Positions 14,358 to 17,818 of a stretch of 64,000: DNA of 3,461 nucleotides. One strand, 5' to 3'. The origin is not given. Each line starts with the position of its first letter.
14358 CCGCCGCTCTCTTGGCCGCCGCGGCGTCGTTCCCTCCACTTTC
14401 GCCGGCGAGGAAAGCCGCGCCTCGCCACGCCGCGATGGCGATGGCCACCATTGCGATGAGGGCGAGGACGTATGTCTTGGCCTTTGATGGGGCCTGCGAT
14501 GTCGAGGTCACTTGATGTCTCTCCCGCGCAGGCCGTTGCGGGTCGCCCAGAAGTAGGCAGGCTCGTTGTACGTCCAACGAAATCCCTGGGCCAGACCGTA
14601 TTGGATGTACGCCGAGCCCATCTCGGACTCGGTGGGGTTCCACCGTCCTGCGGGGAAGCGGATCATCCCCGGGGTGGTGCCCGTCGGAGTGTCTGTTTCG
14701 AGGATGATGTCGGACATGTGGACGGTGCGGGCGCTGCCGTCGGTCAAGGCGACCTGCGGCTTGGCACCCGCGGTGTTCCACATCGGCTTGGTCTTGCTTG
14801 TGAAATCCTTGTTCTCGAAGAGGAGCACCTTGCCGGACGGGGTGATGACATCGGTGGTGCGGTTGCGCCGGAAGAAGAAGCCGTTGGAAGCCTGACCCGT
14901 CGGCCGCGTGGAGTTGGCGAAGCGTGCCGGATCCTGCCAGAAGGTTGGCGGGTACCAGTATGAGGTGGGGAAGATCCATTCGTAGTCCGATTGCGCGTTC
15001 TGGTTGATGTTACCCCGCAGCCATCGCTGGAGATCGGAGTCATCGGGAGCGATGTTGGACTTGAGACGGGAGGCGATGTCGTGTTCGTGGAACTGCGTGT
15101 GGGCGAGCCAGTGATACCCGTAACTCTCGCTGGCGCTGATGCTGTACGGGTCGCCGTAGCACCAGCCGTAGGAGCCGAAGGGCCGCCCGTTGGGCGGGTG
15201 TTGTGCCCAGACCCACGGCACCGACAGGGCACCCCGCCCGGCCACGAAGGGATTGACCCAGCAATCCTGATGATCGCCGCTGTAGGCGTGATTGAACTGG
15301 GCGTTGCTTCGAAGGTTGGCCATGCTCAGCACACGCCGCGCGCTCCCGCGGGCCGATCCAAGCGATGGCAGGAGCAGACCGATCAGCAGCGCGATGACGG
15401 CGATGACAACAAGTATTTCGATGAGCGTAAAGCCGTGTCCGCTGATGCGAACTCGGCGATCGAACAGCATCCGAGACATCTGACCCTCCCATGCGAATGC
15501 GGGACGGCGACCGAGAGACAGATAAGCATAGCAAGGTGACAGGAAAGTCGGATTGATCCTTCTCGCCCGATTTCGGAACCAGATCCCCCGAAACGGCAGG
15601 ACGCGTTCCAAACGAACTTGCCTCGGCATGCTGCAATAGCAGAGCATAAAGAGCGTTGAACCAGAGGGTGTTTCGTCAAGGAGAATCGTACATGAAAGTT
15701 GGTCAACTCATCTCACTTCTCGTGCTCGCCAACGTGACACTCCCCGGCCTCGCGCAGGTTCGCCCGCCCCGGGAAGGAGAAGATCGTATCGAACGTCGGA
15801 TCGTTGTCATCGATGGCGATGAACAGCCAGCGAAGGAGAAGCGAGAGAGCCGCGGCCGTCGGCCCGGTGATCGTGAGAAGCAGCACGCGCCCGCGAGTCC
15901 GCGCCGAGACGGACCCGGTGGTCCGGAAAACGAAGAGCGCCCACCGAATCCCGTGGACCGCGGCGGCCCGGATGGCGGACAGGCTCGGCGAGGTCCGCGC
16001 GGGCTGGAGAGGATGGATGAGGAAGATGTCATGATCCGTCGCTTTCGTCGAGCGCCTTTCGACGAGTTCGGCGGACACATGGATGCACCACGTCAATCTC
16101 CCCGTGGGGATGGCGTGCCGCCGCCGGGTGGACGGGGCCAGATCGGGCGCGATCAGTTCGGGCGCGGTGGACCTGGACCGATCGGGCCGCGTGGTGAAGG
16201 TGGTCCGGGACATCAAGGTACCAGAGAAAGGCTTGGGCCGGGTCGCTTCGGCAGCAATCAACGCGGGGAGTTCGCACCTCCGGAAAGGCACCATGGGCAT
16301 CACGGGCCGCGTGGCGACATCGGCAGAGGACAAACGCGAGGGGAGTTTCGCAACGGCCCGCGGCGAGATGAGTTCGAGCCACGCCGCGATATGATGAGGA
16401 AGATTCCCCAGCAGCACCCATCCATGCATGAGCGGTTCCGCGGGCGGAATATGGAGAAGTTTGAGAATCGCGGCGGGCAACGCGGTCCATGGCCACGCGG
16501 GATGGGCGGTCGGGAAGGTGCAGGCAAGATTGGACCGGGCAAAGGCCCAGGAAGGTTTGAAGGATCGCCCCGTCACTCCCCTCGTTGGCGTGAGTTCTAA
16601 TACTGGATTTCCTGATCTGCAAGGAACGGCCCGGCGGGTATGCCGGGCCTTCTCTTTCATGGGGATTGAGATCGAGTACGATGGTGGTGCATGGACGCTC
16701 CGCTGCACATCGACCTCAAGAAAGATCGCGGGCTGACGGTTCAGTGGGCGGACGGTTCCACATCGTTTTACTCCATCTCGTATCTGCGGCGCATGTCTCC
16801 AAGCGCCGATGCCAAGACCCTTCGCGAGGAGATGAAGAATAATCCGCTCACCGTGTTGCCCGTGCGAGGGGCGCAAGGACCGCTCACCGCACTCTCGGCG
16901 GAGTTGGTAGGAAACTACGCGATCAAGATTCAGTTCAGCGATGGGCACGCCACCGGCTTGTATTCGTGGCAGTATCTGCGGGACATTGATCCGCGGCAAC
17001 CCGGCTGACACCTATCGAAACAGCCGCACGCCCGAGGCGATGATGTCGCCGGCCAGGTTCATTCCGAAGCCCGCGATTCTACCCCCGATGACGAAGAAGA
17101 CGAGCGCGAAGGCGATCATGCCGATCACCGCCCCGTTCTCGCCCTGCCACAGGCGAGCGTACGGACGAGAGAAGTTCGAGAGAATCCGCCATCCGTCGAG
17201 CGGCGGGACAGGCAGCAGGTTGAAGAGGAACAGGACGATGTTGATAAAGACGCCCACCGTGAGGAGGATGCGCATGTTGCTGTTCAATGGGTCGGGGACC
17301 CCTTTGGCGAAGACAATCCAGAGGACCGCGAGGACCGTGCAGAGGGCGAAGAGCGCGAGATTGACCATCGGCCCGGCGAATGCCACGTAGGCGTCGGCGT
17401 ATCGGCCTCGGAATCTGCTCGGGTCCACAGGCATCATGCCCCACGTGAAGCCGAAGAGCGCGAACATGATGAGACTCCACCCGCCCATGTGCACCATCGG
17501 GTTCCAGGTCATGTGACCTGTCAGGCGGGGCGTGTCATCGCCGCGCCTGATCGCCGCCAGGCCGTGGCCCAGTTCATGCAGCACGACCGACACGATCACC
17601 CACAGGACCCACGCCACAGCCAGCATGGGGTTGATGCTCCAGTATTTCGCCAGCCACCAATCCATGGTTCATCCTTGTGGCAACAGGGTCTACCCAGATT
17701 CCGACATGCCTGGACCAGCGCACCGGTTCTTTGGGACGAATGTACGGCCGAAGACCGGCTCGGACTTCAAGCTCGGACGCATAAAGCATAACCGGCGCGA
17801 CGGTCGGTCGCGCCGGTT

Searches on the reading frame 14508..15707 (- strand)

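Call 50: search_protein_families(library=ncbifam, proteins=[window:14508-15707:-], max_evalue=0.01)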
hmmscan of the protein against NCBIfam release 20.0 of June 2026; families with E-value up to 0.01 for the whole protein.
window:14508-15707:- (399 aa): 8 families
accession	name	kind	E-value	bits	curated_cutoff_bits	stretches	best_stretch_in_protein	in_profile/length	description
TIGR01710.1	typeII_sec_gspG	equivalog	6.5e-07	29.5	88.85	1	91-134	1-44/134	type II secretion system major pseudopilin GspG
TIGR01708.2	typeII_sec_gspH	equivalog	1.7e-06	28.2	80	1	91-124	2-35/169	type II secretion system minor pseudopilin GspH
TIGR02532.1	IV_pilin_GFxxxE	domain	2.2e-05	24.1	16.3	1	91-112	2-23/24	prepilin-type N-terminal cleavage/methylation domain-containing protein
TIGR02596.1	TIGR02596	subfamily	7.9e-05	22.8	70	1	93-122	1-30/196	Verru_Chthon cassette protein D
NF040999.1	pilin_ComGC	equivalog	8.3e-05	22.7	75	1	91-120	2-31/84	competence type IV pilus major pilin ComGC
NF047828.1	T3SSXpsI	equivalog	0.00012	22.1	150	1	91-138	2-45/132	type II secretion system protein XpsI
NF041013.1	T4P_ComGE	equivalog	0.00024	21.1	49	1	92-117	5-30/83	competence type IV pilus minor pilin ComGE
NF007862.0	PRK10574.1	equivalog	0.00098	19.3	138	1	91-115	5-29/145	prepilin peptidase-dependent pilin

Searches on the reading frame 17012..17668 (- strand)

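Call 81: search_protein_families(library=pfam, proteins=[window:17012-17668:-], max_evalue=0.001)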
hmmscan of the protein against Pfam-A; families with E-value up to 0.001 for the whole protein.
window:17012-17668:- (218 aa): 1 family
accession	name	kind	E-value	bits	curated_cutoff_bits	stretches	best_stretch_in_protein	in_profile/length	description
PF02163.28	Peptidase_M50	-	5e-16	59.2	27.2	2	21-115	3-101/221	Peptidase family M50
